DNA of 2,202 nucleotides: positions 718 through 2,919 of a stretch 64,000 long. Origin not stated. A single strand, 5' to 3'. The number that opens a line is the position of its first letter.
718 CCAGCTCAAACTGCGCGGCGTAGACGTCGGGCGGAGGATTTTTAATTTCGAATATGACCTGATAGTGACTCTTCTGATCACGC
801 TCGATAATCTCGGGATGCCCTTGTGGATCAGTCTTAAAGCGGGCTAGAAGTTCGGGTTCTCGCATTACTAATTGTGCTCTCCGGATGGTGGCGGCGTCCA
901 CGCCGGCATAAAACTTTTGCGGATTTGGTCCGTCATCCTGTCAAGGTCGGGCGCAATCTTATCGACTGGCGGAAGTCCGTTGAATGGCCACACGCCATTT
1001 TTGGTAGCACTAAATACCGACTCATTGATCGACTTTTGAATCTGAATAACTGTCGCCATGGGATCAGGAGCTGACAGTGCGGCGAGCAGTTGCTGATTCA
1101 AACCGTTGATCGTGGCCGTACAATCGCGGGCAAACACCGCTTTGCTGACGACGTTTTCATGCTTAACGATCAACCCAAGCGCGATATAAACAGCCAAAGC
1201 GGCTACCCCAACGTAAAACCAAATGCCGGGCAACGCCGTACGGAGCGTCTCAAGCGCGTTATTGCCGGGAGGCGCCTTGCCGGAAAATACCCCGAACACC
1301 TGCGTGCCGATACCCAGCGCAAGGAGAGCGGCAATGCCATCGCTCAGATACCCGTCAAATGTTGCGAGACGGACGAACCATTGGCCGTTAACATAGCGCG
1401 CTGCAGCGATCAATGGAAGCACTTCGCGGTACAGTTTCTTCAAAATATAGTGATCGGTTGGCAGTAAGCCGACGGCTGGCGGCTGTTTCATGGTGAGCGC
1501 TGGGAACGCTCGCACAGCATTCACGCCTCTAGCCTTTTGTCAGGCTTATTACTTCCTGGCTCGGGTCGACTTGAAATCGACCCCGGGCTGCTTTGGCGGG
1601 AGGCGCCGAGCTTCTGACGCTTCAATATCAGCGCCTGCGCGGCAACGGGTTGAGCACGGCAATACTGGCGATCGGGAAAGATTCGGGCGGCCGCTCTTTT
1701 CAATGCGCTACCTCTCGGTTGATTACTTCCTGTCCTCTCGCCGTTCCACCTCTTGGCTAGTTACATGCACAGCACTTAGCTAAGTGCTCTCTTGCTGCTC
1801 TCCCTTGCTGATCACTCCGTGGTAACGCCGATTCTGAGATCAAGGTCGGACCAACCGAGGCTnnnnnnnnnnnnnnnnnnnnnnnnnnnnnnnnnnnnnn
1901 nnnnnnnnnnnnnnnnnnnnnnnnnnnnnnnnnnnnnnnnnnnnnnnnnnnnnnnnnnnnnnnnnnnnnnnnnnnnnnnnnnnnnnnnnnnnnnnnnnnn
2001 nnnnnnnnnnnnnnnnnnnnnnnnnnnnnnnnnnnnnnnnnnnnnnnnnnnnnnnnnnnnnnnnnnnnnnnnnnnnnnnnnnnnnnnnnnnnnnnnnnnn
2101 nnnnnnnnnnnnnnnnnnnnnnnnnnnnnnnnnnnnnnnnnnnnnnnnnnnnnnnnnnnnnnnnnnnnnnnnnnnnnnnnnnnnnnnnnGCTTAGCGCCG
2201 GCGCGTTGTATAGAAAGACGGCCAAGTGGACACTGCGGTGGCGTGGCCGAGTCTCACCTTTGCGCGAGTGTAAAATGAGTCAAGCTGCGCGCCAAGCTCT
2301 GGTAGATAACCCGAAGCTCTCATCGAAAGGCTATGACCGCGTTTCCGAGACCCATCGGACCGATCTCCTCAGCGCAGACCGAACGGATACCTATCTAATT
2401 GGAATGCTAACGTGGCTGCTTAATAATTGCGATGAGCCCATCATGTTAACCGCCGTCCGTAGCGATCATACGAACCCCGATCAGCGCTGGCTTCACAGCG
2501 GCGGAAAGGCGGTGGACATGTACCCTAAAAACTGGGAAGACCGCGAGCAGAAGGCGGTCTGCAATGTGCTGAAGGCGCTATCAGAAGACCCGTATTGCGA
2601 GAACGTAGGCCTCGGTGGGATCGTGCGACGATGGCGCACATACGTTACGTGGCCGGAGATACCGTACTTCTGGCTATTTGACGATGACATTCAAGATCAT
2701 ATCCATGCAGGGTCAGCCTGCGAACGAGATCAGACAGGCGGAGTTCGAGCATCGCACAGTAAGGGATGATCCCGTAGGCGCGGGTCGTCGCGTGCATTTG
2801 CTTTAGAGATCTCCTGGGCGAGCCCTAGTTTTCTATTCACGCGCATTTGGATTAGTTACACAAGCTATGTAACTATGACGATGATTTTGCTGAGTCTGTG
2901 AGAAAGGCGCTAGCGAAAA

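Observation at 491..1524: Translationally coupled 3TM protein + pYEATS-like beta protein in an AT-rich patch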

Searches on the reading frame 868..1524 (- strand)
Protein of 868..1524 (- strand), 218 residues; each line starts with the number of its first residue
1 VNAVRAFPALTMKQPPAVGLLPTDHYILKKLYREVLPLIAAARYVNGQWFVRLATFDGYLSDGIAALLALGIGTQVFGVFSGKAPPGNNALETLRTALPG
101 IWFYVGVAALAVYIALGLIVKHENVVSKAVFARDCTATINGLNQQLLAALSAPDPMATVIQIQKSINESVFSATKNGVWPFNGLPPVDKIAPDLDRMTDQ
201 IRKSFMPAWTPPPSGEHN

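Call 3: search_protein_families(library=pfam, proteins=[window:868-1524:-], max_evalue=1)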
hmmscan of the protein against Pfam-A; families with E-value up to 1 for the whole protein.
window:868-1524:- (218 aa): 1 family
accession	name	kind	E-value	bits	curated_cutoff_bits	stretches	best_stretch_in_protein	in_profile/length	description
PF14974.11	P_C10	-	0.12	12.9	27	1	146-209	37-100/103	Protein C10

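Call 4: search_protein_families(library=padloc, proteins=[window:868-1524:-], max_evalue=1)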
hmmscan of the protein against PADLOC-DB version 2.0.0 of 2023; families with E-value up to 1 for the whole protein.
window:868-1524:- (218 aa): 0 families

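Call 7: find_homologous_proteins(query=window:868-1524:-)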
Query window:868-1524:- (218 aa): 2 proteins with E <= 0.001 among 8000 candidates.
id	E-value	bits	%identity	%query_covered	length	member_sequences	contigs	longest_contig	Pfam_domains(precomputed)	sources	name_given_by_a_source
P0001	4.9e-139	479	100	99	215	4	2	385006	-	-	-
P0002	9.3e-78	279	62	93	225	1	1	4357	-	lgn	-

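Call 47: search_protein_representatives(alignment_id=A1)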
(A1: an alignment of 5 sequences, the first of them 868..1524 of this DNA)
Query: 5 sequences, 222 profile positions. Proteins with E-value up to 0.001 (for the whole library): 196; up to 1e-10: 111; up to 1e-30: 26. The best 150 are listed.
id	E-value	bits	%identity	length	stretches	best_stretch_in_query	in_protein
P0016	3.3e-72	258.9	-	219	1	5-220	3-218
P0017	9.0e-68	244.4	-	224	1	21-220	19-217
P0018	3.5e-60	219.6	-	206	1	25-216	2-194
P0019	4.3e-60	219.3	-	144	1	24-166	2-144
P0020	1.5e-57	210.9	-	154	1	71-220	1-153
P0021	3.9e-57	209.6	-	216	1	19-220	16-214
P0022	6.4e-57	208.9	-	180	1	43-219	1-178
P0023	2.5e-56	207.0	-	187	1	21-188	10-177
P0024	4.6e-53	196.3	-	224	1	7-220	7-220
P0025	1.4e-50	188.1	-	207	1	22-219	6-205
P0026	4.7e-50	186.4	-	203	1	26-219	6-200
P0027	1.5e-46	175.0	-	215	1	23-219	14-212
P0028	1.1e-44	168.9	-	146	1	21-133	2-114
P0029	1.2e-44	168.8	-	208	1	23-216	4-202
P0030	8.4e-44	166.0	-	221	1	21-216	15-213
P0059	2.6e-21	92.4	-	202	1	37-196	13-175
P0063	1.1e-20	90.4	-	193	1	27-221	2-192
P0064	1.1e-20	90.4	-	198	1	32-220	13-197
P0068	1.1e-19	87.1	-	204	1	37-216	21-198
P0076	1.1e-17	80.5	-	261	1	30-187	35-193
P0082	1.2e-16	77.2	-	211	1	26-219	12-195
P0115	7.6e-12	61.5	-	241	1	38-221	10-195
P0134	1.2e-09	54.3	-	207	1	31-214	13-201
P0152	1.6e-08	50.7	-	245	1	31-209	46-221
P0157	1.0e-07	48.0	-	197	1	59-185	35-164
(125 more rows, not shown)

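Call 53: search_protein_families(library=pfam, alignment_id=A3, max_evalue=0.01)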
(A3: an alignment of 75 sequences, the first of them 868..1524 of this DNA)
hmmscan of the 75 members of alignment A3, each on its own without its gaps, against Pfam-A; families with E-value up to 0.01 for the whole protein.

A. member 1, window:868-1524:- (218 aa): 0 families

B. families by the number of members that match (of 75 scanned): 4 families
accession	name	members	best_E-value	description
PF20305.4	pYEATS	1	1.7e-05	prokaryotic YEATS domain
PF18160.6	SLATT_5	1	3.7e-05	SMODS and SLOG-associating 2TM effector domain family 5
PF25147.1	Ribophorin_II_C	1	0.0016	Ribophorin_II, C-terminal domain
PF16193.11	AAA_assoc_2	1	0.0099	AAA C-terminal domain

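Call 54: predict_structure(alignment_id=A1)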
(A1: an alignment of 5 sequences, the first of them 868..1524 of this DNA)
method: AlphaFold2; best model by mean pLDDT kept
length: 218 residues; sequences in the alignment: 5
mean_pLDDT: 72.8   pTM: 0.60
mean pLDDT of the five models: 72.8, 71.5, 70.2, 69.4, 67.3
residues with pLDDT >= 90: 2; 70-90: 135; 50-70: 66; < 50: 15
segments of 3 or more residues with pLDDT < 50: 1-11
pLDDT, mean of each block of 10 residues (from residue 1): 39 57 83 87 80 72 61 54 54 62 69 71 74 86 90 86 88 83 73 86 84 58
secondary structure, 60 per line:
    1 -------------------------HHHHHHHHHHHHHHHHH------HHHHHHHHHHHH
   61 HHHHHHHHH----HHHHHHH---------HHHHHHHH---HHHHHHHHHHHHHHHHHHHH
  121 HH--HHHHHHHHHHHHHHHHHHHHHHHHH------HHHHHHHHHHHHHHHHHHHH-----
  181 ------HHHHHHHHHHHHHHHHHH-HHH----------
elements in order: H26-42 H49-69 H74-80 H90-97 H101-122 H125-149 H156-175 H187-204

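Call 55: search_protein_families(library=pfam, alignment_id=A3, max_evalue=10)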
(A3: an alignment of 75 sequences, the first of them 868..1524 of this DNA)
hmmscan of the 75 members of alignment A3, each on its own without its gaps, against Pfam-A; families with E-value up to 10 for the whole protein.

A. member 1, window:868-1524:- (218 aa): 1 family
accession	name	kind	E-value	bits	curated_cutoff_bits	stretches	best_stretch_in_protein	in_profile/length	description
PF14974.11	P_C10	-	0.12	12.9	27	1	146-209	37-100/103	Protein C10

B. families by the number of members that match (of 75 scanned): 58 families (the first 25 are shown)
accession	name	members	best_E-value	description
PF18160.6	SLATT_5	6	3.7e-05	SMODS and SLOG-associating 2TM effector domain family 5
PF08344.16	TRP_2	2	0.018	Transient receptor ion channel II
PF10805.13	DUF2730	2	0.078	Protein of unknown function (DUF2730)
PF04956.18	TrbC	2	0.11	TrbC/VIRB2 pilin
PF04380.18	BMFP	2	0.14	Membrane fusogenic activity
PF20305.4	pYEATS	1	1.7e-05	prokaryotic YEATS domain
PF25147.1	Ribophorin_II_C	1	0.0016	Ribophorin_II, C-terminal domain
PF16193.11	AAA_assoc_2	1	0.0099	AAA C-terminal domain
PF21561.2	L_thumb_ring_vir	1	0.011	Virus, RNA-directed RNA polymerase L, thumb ring domain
PF14147.11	Spore_YhaL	1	0.023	Sporulation protein YhaL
PF03169.20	OPT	1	0.029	OPT oligopeptide transporter protein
PF07332.16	Phage_holin_3_6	1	0.029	Putative Actinobacterial Holin-X, holin superfamily III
PF17940.6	TetR_C_31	1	0.033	Tetracyclin repressor-like, C-terminal domain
PF11117.13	DUF2626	1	0.038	Protein of unknown function (DUF2626)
PF22913.1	NBAS_11th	1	0.038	NBAS subunit of NRZ tethering complex, C-terminal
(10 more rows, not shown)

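Call 58: find_homologous_proteins(query=A3, max_evalue=0.001)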
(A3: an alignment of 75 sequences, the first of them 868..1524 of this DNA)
Query A3 (75 sequences) (218 aa, profile of the alignment): 10 proteins with E <= 0.001 among 8000 candidates.
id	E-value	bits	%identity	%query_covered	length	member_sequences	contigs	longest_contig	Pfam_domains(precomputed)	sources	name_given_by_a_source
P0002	3.7e-61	224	62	93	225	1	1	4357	-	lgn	-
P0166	1.4e-58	216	24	89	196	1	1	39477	-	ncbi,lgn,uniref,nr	ncbi:hypothetical protein [Nitrosomonas sp. Nm34]|uniref:hypothetical protein n=1 Tax=Nitrosomonas s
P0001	8.9e-57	210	100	99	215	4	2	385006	-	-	-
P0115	1.8e-55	205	23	62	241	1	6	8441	-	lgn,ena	-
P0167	9.3e-51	190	-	-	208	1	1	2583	-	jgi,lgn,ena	-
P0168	2.0e-50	189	19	84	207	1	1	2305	-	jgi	jgi:hypothetical protein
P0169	2.0e-49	186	20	89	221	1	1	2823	-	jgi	-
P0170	1.5e-48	183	17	89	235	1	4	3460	-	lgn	-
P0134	1.4e-42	163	21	84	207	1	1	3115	-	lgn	-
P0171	1.2e-38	150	22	75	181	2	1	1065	-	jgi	jgi:hypothetical protein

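Call 62: find_encoding_contigs(protein=P0166, flank=5000, max_places=2)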
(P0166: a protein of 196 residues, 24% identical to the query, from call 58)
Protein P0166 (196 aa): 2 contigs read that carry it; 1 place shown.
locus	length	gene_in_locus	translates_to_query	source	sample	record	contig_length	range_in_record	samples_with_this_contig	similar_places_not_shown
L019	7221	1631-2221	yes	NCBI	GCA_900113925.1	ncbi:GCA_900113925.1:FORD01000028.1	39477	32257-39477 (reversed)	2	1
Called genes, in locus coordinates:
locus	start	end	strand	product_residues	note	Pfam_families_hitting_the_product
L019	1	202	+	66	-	?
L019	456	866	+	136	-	-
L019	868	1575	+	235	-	PF01582:TIR (weak), PF13676:TIR_2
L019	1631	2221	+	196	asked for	-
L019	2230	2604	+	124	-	PF20305:pYEATS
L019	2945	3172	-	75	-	-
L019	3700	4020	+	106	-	-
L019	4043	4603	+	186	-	-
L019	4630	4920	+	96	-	-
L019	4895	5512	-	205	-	-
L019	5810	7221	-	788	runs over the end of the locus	PF22548:AEP-TOTE, PF08707:PriCT_2, PF05272:VapE-like_dom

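Call 63: find_encoding_contigs(protein=P0115, flank=5000, max_places=2)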
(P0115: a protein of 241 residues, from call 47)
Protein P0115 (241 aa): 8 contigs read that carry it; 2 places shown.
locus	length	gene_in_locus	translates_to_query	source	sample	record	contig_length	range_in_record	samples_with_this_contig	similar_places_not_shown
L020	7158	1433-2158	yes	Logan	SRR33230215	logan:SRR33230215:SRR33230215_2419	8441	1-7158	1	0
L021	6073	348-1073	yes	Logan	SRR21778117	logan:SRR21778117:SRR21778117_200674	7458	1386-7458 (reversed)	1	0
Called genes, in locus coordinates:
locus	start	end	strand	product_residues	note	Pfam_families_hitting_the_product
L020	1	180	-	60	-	?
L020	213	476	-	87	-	PF01527:HTH_Tnp_1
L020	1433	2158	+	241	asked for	-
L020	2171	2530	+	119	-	PF20305:pYEATS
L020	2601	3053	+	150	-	PF18925:DUF5675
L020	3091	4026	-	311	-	-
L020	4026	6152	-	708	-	-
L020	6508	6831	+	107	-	-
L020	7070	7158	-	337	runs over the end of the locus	-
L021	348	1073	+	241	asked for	-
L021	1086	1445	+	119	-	PF20305:pYEATS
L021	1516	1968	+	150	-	PF18925:DUF5675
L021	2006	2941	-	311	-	-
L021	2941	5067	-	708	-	-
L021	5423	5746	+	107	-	-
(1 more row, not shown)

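Call 64: find_encoding_contigs(protein=P0170, flank=5000, max_places=2)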
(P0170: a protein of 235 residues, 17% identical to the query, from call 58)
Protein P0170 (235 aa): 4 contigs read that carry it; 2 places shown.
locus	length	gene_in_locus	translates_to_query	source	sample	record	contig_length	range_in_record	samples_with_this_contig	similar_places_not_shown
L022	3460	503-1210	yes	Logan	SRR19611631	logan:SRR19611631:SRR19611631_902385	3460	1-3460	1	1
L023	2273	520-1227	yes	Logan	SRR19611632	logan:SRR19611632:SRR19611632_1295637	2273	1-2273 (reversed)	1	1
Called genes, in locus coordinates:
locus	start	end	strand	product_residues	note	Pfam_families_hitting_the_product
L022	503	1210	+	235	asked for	-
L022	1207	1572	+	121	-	PF20305:pYEATS (weak)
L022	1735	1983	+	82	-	-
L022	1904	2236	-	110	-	-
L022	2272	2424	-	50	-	-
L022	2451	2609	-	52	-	-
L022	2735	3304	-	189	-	-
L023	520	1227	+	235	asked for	-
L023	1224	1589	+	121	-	PF20305:pYEATS (weak)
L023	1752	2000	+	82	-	-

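Call 75: search_protein_families(library=pfam, proteins=[P0030, P0059, P0076, P0063, P0157, P0068, P0152, P0082, P0029, P0064], max_evalue=1)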
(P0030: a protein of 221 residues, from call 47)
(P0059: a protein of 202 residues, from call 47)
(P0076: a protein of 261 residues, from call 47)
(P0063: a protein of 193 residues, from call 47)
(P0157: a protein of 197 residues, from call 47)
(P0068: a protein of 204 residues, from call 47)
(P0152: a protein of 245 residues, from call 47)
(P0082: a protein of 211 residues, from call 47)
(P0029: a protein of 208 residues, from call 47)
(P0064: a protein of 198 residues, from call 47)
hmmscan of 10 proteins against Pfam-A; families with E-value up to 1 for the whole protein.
P0030 (221 aa): 2 families
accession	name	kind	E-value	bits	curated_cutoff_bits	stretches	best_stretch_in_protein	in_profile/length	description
PF25147.1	Ribophorin_II_C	-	0.0016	19.5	27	1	85-141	5-61/99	Ribophorin_II, C-terminal domain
PF18893.5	DUF5652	-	0.093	12.9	23.4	1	40-58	35-53/71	Family of unknown function (DUF5652)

P0059 (202 aa): 3 families
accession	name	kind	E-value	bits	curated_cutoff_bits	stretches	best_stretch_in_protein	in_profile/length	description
PF08344.16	TRP_2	-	0.018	15.7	27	1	116-151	19-54/63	Transient receptor ion channel II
PF14147.11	Spore_YhaL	-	0.023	14.8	27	1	83-107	2-26/52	Sporulation protein YhaL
PF20088.4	DUF6480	-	0.3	11.4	25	1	66-101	36-71/78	Family of unknown function (DUF6480)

P0076 (261 aa): 1 family
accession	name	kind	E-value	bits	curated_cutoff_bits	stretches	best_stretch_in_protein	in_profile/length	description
PF01733.24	Nucleoside_tran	-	0.3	10.9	29.8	1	64-125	25-85/309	Nucleoside transporter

P0063 (193 aa): 0 families

P0157 (197 aa): 5 families
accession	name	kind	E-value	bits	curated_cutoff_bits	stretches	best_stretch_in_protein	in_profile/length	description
PF10805.13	DUF2730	-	0.015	15.8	24.9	1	82-129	11-58/102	Protein of unknown function (DUF2730)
PF06196.17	DUF997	-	0.031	14.7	26.3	1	60-101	21-64/77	Protein of unknown function (DUF997)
PF01956.21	EMC3_TMCO1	-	0.035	14.3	27.1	1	85-129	22-66/169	Integral membrane protein EMC3/TMCO1-like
PF25557.1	GAUT_1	-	0.07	13.9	22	1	94-135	12-53/77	Galacturonosyltransferase domain 1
PF13261.11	DUF4052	-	0.12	12.6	25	1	13-52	58-97/217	Protein of unknown function (DUF4052)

P0068 (204 aa): 1 family
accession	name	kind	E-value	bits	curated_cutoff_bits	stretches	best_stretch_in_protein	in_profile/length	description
PF18160.6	SLATT_5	-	0.27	11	29.5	1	90-158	65-134/192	SMODS and SLOG-associating 2TM effector domain family 5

P0152 (245 aa): 2 families
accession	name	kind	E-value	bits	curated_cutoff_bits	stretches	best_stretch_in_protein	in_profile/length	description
PF18160.6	SLATT_5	-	0.0033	17.3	29.5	1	120-174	65-121/192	SMODS and SLOG-associating 2TM effector domain family 5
PF09017.16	Transglut_prok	-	0.2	11.4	25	1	124-232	12-110/414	Microbial transglutaminase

P0082 (211 aa): 0 families

P0029 (208 aa): 0 families

P0064 (198 aa): 1 family
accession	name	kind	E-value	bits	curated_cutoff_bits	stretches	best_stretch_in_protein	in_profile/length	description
PF16193.11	AAA_assoc_2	-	0.0099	16.6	34.3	1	107-154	10-58/81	AAA C-terminal domain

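Call 76: search_protein_families(library=phrogs, proteins=[window:868-1524:-], max_evalue=0.01)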
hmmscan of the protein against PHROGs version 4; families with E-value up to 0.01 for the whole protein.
window:868-1524:- (218 aa): 0 families

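Call 77: search_protein_families(library=ncbifam, proteins=[window:868-1524:-], max_evalue=0.01)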
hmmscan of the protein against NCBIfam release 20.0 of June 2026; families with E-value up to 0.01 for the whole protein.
window:868-1524:- (218 aa): 0 families

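Call 92: find_encoding_contigs(protein=P0134, flank=3000, max_places=1)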
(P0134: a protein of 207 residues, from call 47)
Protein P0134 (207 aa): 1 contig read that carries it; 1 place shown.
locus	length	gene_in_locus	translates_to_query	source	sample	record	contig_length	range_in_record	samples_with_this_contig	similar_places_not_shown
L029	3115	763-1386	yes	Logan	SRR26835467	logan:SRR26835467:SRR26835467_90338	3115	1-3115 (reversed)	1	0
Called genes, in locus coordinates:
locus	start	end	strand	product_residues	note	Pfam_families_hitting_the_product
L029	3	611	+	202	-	?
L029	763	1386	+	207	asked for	-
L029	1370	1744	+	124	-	-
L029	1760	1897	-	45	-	-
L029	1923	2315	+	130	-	-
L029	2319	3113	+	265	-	?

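Call 93: find_encoding_contigs(protein=P0169, flank=3000, max_places=1)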
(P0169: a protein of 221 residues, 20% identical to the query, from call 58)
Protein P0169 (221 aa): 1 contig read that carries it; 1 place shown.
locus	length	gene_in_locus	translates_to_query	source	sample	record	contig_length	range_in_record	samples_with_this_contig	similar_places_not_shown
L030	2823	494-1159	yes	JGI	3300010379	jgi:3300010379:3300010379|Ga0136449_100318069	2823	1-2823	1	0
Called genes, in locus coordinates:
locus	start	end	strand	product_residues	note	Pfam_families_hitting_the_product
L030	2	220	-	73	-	?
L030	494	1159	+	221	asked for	-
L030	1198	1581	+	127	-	PF20305:pYEATS (weak)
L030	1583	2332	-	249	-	PF02517:Rce1-like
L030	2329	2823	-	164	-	?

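Call 95: search_protein_families(library=pfam, proteins=[L019:456-863:+, L019:868-1572:+, L020:2601-3050:+, L029:1923-2312:+], max_evalue=0.001)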
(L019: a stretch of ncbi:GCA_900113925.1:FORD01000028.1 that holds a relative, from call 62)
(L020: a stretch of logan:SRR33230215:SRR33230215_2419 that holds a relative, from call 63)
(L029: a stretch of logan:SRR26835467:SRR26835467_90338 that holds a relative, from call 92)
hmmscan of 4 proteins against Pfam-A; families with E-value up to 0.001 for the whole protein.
L019:456-863:+ (136 aa): 0 families

L019:868-1572:+ (235 aa): 2 families
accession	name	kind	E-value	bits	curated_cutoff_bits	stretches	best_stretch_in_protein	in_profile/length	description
PF13676.11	TIR_2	-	3.6e-25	89.2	28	1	88-205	1-110/122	TIR domain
PF01582.25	TIR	-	1.2e-06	28.9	21.3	1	88-153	4-71/179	TIR domain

L020:2601-3050:+ (150 aa): 1 family
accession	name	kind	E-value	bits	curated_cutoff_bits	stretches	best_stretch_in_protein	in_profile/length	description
PF18925.5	DUF5675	-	3.1e-18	66.1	26.7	1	13-133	8-109/114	Family of unknown function (DUF5675)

L029:1923-2312:+ (130 aa): 0 families

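Call 96: fold_search(model_id=the predicted structure, library=pdb)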
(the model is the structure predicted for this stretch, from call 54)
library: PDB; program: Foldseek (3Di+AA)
matches with E <= 10: 50; with E <= 0.001: 0
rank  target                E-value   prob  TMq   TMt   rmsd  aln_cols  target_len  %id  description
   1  6egc                  1.4e+00  0.10  0.18  0.25  23.0       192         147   14  Single-chain version of 2L4HC2_23 (PDB 5J0K) (released 2019-05-29)
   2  9min_D                1.6e+00  0.08  0.17  0.24  22.4       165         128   13  Structure of a designed minibinder to NYESO1-A*02:01 (released 2025-08-06)
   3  7sqc_1H               2.2e+00  0.07  0.20  0.22  29.0       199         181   14  Ciliary C1 central pair apparatus isolated from Chlamydomonas reinhardtii (released 2022-04-13)
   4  7zgj_C                2.2e+00  0.06  0.20  0.22  16.8       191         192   10  Trypanosoma brucei gambiense ISG65 in complex with human complement component C3 (released 2023-04-05)
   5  9min_I                2.4e+00  0.06  0.16  0.23  23.1       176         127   15  Structure of a designed minibinder to NYESO1-A*02:01 (released 2025-08-06)
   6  5y06                  2.4e+00  0.05  0.16  0.15  23.3       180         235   13  Structural characterization of msmeg_4306 from Mycobacterium smegmatis (released 2018-05-02)
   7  6z0c_B                2.9e+00  0.07  0.20  0.22  19.9       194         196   13  Structure of in silico modelled artificial Maquette-3 protein (released 2021-03-17)
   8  6x8n_A                3.1e+00  0.05  0.15  0.20  22.2       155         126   14  Crystal Structure of H49A ABLE mutant (released 2020-08-26)
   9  5y05                  3.1e+00  0.04  0.16  0.15  23.2       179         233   12  Structural characterization of msmeg_4306 from Mycobacterium smegmatis (released 2018-05-02)
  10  9taq_C                3.4e+00  0.04  0.12  0.19  21.2       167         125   11  De novo photoenzyme variant ABLE-E116C-TXT H49A-L42T (photoABLE1 precursor) in complex with substrate (released 2026-03-25)
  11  7nao_f                3.4e+00  0.04  0.16  0.17  26.1       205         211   14  Human PA28-20S proteasome complex (released 2022-11-02)
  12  6w6x_A                3.6e+00  0.02  0.11  0.16  21.8       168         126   15  Crystal Structure of ABLE Apo-protein (released 2020-08-26)
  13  8abq_B                4.0e+00  0.06  0.21  0.21  24.2       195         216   16  Structure of the SNX1-SNX5 complex, Pt derivative (released 2023-06-21)
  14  9s97_C                4.0e+00  0.04  0.19  0.20  18.8       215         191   12  CdvB2 filament - low twist (released 2026-01-28)
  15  8a1g_A                4.2e+00  0.06  0.21  0.21  23.6       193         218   18  Structure of the SNX1-SNX5 complex (released 2023-06-14)
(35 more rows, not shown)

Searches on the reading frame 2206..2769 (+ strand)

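Call 3: search_protein_families(library=pfam, proteins=[window:2206-2769:+], max_evalue=1)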
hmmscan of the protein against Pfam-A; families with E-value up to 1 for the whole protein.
window:2206-2769:+ (187 aa): 1 family
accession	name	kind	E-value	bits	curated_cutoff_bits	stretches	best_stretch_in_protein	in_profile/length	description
PF16688.10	CNV-Replicase_N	-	0.27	12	27.1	1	41-82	39-78/108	Replicase polyprotein N-term from Coronavirus nsp1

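Call 4: search_protein_families(library=padloc, proteins=[window:2206-2769:+], max_evalue=1)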
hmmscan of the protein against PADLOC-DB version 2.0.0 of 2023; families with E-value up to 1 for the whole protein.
window:2206-2769:+ (187 aa): 0 families

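Call 76: search_protein_families(library=phrogs, proteins=[window:2206-2769:+], max_evalue=0.01)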
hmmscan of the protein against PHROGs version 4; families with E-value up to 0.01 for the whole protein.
window:2206-2769:+ (187 aa): 0 families

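Call 77: search_protein_families(library=ncbifam, proteins=[window:2206-2769:+], max_evalue=0.01)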
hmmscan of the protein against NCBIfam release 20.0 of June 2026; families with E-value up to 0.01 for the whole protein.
window:2206-2769:+ (187 aa): 0 families
